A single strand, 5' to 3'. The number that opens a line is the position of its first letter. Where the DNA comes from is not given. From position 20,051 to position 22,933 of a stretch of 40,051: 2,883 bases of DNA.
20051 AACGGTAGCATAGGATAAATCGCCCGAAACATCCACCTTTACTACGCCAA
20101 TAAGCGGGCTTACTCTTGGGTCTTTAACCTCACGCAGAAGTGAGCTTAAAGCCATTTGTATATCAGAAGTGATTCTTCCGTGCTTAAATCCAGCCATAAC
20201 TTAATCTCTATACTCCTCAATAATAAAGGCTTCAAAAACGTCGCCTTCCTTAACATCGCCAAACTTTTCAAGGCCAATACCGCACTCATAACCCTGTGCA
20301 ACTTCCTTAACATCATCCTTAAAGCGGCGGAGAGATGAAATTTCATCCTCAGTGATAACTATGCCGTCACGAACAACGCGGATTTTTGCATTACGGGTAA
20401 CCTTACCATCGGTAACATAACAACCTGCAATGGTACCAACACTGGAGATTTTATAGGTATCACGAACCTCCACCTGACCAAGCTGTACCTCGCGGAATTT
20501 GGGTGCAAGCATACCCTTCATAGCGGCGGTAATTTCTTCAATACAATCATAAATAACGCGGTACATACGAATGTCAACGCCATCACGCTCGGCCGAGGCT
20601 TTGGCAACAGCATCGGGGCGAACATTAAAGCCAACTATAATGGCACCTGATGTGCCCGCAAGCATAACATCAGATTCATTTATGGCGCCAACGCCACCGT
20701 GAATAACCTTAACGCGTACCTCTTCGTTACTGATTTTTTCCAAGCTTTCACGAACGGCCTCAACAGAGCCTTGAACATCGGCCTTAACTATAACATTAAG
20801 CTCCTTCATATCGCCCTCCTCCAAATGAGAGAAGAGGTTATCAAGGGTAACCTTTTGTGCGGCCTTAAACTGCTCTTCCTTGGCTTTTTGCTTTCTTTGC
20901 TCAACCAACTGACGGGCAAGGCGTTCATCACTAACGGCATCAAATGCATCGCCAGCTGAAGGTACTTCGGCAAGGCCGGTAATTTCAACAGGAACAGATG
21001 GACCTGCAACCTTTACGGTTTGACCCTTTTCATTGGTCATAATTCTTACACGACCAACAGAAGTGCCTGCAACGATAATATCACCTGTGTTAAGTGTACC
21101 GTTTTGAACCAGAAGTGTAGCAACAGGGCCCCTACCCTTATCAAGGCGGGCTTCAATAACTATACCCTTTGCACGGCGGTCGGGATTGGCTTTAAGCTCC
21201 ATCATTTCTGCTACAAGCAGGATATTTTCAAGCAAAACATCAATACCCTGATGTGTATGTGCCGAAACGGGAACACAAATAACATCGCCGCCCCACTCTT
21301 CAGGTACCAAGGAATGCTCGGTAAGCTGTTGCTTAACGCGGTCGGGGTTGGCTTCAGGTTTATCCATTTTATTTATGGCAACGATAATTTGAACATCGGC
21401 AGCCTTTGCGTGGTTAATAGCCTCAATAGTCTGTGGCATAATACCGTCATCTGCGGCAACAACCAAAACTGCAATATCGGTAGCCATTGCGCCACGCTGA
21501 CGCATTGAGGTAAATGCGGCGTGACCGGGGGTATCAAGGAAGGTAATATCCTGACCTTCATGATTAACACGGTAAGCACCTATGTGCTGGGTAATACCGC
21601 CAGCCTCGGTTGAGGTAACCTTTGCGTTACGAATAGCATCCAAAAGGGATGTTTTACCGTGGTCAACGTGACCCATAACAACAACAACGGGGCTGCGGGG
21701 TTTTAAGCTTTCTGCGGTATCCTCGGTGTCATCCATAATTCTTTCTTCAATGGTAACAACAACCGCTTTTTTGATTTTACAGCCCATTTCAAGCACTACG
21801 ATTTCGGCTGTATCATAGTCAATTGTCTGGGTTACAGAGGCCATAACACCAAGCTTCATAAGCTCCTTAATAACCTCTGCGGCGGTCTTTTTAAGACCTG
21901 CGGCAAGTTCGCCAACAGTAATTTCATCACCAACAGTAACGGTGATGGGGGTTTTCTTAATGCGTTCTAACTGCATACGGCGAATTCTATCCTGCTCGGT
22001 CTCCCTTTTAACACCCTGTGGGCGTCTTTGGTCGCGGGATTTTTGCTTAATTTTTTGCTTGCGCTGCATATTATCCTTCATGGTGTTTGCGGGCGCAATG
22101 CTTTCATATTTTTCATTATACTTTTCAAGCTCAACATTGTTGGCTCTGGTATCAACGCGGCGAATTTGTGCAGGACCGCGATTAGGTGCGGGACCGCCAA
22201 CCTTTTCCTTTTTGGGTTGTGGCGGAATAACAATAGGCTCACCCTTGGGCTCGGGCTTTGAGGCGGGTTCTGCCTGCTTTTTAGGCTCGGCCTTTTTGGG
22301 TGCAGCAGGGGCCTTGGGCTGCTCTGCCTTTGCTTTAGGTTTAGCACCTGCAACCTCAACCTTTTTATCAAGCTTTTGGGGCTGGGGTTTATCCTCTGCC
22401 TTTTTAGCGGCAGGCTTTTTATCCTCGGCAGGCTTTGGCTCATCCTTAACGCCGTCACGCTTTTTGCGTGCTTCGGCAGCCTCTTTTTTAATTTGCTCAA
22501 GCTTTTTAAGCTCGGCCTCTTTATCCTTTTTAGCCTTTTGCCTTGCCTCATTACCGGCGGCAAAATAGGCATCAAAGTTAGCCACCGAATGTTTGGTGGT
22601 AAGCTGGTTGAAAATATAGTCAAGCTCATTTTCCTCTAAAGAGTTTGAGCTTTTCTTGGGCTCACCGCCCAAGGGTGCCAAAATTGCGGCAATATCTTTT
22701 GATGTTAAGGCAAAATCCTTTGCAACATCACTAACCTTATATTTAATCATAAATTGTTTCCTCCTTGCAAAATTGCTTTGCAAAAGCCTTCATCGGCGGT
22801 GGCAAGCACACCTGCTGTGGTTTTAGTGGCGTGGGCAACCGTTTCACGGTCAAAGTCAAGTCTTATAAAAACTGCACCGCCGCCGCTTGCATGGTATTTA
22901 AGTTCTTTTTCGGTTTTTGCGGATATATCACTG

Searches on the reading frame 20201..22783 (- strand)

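Call 82: search_protein_families(library=pfam, proteins=[window:20201-22783:-], max_evalue=0.00001)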
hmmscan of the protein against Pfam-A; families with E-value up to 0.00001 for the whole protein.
window:20201-22783:- (860 aa): 8 families
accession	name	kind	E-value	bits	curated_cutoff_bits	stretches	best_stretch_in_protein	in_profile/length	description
PF11987.13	IF-2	-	1.3e-45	154.6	27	1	637-751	2-116/117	Translation-initiation factor 2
PF00009.33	GTP_EFTU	-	7.8e-38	130.4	26.5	1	366-523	5-184/188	Elongation factor Tu GTP binding domain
PF22042.2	EF-G_D2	-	3.9e-31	107.4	27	1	538-615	2-82/84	Elongation factor G domain 2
PF04760.21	IF2_N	-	4.1e-19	68.5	25.3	1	286-335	2-52/53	Translation initiation factor IF-2, N-terminal region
PF01926.29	MMR_HSR1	-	2.1e-12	47.6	21.9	1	367-472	2-113/113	50S ribosome-binding GTPase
PF03144.31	GTP_EFTU_D2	-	8.6e-08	32.9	30.3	1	783-850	1-72/73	Elongation factor Tu domain 2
PF02421.24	FeoB_N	-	1.5e-07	31.5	27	1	367-521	3-156/156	Ferrous iron transport protein B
PF03193.22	RsgA_GTPase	-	5.3e-06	26.8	30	0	434-520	22-103/174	RsgA GTPase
